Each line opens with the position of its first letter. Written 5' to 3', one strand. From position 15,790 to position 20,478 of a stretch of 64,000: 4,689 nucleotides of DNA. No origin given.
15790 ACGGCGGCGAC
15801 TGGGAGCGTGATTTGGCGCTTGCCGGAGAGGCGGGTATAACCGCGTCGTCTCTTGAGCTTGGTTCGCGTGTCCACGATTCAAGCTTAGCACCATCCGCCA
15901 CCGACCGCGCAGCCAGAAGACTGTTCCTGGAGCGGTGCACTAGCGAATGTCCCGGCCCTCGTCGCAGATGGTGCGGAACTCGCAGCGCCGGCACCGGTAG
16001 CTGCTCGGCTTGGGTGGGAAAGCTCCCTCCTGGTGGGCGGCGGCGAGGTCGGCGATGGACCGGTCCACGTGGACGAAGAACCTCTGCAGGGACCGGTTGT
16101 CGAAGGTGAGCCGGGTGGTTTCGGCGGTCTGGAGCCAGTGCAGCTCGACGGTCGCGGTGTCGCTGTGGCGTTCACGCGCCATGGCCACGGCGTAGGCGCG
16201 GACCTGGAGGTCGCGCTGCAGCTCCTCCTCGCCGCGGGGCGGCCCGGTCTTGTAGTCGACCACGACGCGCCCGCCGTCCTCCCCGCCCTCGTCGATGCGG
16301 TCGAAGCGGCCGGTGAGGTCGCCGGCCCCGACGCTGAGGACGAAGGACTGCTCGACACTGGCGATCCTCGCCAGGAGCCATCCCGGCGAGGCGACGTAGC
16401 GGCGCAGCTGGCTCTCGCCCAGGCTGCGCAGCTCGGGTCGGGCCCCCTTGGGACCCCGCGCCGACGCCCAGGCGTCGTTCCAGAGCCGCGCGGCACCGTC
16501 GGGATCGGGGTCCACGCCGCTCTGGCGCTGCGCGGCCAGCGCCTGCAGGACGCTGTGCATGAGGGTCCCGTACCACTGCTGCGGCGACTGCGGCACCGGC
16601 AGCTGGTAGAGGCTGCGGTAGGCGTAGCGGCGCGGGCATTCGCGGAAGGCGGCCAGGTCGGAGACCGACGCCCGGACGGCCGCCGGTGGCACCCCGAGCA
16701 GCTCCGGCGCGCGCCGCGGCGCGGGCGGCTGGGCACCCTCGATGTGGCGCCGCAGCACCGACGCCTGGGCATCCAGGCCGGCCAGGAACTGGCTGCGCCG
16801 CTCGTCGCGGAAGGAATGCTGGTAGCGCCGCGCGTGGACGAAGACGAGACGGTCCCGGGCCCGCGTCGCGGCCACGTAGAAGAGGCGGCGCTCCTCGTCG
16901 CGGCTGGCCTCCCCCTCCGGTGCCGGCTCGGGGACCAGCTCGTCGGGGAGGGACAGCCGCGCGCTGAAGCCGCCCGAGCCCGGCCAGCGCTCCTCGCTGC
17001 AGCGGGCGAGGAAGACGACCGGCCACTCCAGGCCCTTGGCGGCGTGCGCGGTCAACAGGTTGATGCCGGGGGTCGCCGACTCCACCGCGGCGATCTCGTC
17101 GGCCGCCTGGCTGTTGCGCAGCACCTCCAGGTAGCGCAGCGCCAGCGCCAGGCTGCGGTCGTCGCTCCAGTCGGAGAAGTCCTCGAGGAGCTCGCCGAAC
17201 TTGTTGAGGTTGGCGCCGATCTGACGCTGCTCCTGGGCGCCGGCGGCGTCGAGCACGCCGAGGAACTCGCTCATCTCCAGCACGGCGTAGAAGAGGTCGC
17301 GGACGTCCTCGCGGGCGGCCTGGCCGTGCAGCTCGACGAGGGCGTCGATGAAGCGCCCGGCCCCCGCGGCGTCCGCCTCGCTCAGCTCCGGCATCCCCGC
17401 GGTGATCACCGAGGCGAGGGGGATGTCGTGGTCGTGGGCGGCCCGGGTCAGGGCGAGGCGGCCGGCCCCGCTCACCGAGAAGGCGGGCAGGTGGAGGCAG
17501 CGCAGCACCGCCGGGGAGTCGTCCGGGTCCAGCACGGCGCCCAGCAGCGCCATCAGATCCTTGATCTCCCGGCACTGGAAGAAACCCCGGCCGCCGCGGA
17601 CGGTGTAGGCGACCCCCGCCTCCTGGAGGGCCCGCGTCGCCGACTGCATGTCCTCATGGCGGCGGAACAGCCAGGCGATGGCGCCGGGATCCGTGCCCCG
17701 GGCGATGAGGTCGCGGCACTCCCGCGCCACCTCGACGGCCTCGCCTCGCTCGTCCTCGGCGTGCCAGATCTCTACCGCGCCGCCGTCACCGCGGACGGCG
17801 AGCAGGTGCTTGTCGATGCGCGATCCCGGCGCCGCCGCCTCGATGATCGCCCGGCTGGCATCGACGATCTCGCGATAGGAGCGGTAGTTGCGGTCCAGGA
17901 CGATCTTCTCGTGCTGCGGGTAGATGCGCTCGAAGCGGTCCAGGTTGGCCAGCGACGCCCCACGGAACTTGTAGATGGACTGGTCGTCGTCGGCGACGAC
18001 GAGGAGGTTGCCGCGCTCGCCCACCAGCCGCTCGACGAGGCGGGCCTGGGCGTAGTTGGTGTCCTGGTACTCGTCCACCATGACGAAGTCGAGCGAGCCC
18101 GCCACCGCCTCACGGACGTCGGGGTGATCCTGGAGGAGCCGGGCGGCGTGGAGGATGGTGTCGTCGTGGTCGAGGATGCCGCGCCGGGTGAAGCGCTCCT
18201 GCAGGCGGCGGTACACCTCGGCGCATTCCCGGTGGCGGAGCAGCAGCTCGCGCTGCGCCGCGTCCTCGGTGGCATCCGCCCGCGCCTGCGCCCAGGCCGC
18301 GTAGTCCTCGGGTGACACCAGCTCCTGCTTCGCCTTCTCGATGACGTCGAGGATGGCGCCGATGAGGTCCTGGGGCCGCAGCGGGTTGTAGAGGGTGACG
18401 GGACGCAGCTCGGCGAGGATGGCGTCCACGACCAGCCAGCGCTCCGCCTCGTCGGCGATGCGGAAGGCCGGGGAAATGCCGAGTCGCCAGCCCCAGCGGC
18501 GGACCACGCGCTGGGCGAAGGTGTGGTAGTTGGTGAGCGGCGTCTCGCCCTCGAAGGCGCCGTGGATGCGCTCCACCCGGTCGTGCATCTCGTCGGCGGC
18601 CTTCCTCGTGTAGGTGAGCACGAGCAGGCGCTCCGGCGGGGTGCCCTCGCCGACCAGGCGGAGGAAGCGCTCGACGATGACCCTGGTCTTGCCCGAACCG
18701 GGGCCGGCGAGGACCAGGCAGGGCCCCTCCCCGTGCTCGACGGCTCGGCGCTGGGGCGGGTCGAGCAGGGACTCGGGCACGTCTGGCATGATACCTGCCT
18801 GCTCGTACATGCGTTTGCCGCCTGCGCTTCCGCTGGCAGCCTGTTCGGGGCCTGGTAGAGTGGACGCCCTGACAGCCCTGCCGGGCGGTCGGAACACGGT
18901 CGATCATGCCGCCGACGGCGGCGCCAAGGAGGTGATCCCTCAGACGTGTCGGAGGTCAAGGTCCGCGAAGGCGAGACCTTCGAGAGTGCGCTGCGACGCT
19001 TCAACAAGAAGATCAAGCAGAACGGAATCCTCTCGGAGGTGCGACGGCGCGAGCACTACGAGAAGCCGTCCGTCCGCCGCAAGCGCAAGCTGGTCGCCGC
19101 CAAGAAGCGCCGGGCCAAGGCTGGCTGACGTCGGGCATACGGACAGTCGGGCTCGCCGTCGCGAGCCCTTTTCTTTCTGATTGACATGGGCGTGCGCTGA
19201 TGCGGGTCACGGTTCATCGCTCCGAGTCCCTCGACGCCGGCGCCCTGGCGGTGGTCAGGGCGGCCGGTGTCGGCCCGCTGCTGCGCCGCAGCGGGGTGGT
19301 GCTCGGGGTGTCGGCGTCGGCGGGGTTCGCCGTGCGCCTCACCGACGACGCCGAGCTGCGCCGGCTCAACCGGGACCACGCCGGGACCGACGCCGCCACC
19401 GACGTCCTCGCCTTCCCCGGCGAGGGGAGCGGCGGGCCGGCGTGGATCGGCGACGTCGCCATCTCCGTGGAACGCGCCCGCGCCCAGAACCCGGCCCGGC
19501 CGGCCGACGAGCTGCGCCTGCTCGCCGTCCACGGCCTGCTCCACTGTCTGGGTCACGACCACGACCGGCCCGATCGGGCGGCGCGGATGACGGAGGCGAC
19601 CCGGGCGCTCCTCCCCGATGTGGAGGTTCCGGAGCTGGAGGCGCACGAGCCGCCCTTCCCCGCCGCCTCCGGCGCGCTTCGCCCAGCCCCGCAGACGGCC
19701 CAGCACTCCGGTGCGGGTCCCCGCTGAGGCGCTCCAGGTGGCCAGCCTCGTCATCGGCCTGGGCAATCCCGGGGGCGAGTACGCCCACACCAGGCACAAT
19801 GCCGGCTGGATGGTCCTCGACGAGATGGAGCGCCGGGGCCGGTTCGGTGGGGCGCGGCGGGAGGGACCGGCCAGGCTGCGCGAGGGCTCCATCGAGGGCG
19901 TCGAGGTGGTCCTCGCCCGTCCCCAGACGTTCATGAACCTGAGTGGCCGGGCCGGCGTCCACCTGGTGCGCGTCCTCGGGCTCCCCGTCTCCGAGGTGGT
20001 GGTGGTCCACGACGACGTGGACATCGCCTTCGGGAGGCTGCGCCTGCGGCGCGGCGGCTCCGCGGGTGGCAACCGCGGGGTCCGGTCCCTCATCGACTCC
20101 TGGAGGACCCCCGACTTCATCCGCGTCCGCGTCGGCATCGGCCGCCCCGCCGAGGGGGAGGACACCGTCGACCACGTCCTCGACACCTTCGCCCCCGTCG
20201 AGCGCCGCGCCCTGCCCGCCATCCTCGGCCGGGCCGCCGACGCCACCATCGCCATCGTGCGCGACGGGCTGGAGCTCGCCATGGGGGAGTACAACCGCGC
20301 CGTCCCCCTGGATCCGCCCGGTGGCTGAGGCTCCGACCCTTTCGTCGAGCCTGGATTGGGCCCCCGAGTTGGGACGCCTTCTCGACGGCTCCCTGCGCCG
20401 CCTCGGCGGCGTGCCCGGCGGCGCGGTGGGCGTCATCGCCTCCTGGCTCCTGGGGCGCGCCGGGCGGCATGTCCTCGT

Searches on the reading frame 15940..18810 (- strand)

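Call 12: search_protein_families(library=pfam, proteins=[window:15940-18810:-], max_evalue=0.001)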
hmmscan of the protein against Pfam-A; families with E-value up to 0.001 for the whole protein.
window:15940-18810:- (956 aa): 8 families
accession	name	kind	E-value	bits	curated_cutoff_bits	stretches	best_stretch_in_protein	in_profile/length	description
PF00580.27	UvrD-helicase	-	2.7e-64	217.9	23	1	17-297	2-270/271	UvrD/REP helicase N-terminal domain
PF13361.12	UvrD_C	-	1.4e-40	140.2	25.6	1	303-659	1-347/350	UvrD-like helicase C-terminal domain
PF12705.13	PDDEXK_1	-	5.8e-35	121.8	22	1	713-950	1-247/247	PD-(D/E)XK nuclease superfamily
PF13245.12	AAA_19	-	1.1e-18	68.1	25.1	1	20-283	1-134/134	AAA domain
PF13538.12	UvrD_C_2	-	3.7e-10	40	27.4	1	636-658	28-52/52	UvrD-like helicase C-terminal domain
PF01443.25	Viral_helicase1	-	3.5e-05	24.2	21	0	639-658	208-227/228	Viral superfamily 1 RNA helicase core domain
PF01930.23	Cas_Cas4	-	0.00082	19.9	22.7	0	834-949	54-158/160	Domain of unknown function DUF83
PF13086.12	AAA_11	-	0.00087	19.6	27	0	28-84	18-77/257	AAA domain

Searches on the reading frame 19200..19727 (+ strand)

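Call 12: search_protein_families(library=pfam, proteins=[window:19200-19727:+], max_evalue=0.001)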
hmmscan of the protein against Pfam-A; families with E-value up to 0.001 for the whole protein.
window:19200-19727:+ (175 aa): 1 family
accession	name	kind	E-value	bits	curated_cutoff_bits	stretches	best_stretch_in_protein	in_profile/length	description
PF02130.23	YbeY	-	5.3e-23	81.7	25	1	36-138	23-126/129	Endoribonuclease YbeY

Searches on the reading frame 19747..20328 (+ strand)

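Call 12: search_protein_families(library=pfam, proteins=[window:19747-20328:+], max_evalue=0.001)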
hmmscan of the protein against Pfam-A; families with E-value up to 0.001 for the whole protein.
window:19747-20328:+ (193 aa): 1 family
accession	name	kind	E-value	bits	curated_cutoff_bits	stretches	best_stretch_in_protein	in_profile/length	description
PF01195.25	Pept_tRNA_hydro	-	2.4e-56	190.9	27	1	1-183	1-183/183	Peptidyl-tRNA hydrolase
